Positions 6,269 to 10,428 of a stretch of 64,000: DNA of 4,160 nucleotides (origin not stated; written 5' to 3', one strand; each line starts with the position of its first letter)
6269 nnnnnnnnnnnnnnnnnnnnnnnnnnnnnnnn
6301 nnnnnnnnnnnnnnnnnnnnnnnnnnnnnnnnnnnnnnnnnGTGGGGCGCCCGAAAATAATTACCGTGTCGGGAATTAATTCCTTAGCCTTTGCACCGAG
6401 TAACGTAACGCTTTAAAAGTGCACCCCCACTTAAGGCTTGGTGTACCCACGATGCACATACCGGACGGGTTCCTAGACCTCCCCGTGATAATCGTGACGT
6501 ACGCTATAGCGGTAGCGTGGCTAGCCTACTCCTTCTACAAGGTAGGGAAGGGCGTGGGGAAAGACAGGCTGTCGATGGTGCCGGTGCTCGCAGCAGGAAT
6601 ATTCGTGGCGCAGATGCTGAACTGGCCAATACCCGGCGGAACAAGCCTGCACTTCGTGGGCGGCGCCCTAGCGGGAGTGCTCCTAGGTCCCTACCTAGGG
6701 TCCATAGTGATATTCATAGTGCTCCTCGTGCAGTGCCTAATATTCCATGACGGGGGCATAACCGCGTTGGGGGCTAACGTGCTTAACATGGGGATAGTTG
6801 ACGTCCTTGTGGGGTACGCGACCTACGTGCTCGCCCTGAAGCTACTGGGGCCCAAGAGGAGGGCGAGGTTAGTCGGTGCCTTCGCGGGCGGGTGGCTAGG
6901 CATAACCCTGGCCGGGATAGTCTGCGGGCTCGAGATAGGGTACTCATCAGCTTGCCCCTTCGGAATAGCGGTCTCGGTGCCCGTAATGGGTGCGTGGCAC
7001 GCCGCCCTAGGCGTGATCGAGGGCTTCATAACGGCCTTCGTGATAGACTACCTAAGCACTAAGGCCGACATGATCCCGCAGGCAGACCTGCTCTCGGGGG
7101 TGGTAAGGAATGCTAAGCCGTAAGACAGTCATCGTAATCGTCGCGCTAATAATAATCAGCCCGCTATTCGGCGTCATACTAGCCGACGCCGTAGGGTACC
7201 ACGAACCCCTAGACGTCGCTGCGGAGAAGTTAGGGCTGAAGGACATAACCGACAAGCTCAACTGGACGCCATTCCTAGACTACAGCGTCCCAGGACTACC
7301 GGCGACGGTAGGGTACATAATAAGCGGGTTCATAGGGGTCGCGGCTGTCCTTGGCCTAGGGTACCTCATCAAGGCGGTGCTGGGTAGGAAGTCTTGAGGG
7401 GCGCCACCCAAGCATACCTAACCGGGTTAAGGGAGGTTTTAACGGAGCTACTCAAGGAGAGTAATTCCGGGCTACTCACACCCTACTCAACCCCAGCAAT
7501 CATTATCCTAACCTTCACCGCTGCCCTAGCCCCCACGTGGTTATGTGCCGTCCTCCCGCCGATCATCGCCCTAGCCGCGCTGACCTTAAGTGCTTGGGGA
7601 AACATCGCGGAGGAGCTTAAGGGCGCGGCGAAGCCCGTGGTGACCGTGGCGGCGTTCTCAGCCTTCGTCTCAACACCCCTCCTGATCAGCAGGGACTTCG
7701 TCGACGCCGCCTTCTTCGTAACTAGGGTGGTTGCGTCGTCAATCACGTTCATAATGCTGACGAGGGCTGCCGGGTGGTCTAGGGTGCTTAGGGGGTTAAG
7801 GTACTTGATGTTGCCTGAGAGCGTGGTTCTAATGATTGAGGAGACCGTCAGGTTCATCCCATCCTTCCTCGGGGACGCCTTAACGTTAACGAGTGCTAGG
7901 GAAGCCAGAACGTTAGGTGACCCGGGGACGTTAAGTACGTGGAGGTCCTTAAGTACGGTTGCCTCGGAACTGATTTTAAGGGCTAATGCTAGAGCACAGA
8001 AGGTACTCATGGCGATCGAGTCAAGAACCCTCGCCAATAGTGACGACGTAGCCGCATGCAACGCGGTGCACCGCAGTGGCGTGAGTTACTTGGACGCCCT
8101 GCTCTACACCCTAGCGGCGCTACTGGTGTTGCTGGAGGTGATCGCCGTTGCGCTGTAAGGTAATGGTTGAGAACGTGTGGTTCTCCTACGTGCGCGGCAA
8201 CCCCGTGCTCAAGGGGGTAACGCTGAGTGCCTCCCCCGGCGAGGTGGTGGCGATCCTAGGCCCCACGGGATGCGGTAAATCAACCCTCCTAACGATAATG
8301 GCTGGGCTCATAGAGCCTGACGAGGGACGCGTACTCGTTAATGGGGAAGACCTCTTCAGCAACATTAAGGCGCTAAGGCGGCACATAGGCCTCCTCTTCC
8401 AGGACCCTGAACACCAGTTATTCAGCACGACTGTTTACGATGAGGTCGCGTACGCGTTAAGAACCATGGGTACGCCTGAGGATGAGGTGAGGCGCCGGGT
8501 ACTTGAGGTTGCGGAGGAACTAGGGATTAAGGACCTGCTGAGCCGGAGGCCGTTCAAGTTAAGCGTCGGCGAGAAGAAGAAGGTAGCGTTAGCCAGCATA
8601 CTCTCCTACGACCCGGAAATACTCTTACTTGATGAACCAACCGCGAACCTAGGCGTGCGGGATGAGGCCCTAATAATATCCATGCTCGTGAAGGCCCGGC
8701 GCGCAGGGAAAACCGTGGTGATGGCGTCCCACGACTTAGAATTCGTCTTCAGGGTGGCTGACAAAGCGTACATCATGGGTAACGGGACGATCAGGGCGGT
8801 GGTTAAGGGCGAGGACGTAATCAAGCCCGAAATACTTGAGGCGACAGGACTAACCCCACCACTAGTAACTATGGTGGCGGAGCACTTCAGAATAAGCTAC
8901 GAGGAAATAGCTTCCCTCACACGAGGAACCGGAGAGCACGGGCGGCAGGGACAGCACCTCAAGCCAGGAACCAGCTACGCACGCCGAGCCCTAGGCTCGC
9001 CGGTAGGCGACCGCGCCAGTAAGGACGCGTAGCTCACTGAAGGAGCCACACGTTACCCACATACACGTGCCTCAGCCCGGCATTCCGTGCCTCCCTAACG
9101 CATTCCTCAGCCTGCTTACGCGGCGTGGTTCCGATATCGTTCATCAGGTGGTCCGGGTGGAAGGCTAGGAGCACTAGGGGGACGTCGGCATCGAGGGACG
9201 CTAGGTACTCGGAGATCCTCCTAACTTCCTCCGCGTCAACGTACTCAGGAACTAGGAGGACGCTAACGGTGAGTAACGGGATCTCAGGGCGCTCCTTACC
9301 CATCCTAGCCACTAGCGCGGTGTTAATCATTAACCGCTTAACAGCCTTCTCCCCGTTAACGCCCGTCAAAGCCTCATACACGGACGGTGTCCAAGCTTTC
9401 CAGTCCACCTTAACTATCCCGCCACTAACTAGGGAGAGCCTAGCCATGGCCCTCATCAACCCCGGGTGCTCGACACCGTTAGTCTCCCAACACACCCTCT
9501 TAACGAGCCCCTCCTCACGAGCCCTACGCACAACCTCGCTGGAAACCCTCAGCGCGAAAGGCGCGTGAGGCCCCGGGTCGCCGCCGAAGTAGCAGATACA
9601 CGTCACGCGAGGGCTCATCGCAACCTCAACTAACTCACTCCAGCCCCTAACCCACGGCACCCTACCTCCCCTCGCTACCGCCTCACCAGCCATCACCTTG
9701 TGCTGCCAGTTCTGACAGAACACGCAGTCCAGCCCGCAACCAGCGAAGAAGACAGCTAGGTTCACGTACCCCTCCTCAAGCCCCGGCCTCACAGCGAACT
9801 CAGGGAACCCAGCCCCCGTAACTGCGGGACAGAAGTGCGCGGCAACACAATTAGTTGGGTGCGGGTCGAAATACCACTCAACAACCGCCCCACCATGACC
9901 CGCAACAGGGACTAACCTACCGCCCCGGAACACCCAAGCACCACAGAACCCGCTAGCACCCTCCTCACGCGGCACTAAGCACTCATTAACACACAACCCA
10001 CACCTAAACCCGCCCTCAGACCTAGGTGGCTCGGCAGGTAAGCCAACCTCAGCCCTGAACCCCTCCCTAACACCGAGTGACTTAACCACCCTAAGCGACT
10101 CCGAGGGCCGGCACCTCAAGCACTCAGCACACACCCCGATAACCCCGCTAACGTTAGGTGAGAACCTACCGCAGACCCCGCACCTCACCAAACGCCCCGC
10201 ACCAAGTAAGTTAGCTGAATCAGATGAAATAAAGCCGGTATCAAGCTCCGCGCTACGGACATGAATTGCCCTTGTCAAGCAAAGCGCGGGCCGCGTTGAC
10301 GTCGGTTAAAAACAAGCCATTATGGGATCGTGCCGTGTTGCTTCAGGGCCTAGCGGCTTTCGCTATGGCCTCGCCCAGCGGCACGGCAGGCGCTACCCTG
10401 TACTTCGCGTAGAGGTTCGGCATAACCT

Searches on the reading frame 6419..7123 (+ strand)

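Call 59: search_protein_families(library=pfam, proteins=[window:6419-7123:+])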
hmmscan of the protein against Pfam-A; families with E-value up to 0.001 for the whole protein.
window:6419-7123:+ (234 aa): 1 family
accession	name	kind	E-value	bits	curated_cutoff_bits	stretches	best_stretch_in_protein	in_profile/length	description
PF01891.21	CbiM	-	6e-61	206.3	23.1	1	13-213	1-199/205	Cobalt uptake substrate-specific transmembrane region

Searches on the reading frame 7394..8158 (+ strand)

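Call 59: search_protein_families(library=pfam, proteins=[window:7394-8158:+])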
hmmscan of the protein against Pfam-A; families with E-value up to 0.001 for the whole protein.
window:7394-8158:+ (254 aa): 1 family
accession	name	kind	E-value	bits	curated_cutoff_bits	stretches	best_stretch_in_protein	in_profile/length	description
PF02361.21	CbiQ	-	7e-13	49.1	25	1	37-211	40-206/216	Cobalt transport protein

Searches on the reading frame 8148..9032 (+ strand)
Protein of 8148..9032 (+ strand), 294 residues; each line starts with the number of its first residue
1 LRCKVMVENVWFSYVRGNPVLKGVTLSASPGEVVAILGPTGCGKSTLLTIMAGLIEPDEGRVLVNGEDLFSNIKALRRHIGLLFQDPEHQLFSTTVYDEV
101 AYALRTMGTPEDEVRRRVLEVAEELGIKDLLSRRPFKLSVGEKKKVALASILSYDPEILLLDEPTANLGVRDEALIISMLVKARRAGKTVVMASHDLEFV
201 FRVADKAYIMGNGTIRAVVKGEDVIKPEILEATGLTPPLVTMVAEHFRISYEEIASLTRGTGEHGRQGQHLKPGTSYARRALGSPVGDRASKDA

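Call 59: search_protein_families(library=pfam, proteins=[window:8148-9032:+])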
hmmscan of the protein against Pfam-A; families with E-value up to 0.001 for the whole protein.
window:8148-9032:+ (294 aa): 2 families
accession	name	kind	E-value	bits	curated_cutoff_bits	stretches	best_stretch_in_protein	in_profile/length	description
PF00005.33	ABC_tran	-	7.9e-35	120.9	25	1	21-166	1-137/137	ABC transporter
PF13304.12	AAA_21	-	5.7e-08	33.6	27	1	121-199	221-302/304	AAA domain, putative AbiEii toxin, Type IV TA system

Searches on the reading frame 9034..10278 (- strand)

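Call 59: search_protein_families(library=pfam, proteins=[window:9034-10278:-])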
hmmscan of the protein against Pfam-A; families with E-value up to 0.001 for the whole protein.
window:9034-10278:- (414 aa): 2 families
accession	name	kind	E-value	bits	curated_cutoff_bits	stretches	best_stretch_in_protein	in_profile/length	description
PF04055.27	Radical_SAM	-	3.3e-12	47.3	29.5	1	177-299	3-115/166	Radical SAM superfamily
PF13353.11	Fer4_12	-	0.0008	20.2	22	1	172-277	6-100/137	4Fe-4S single cluster domain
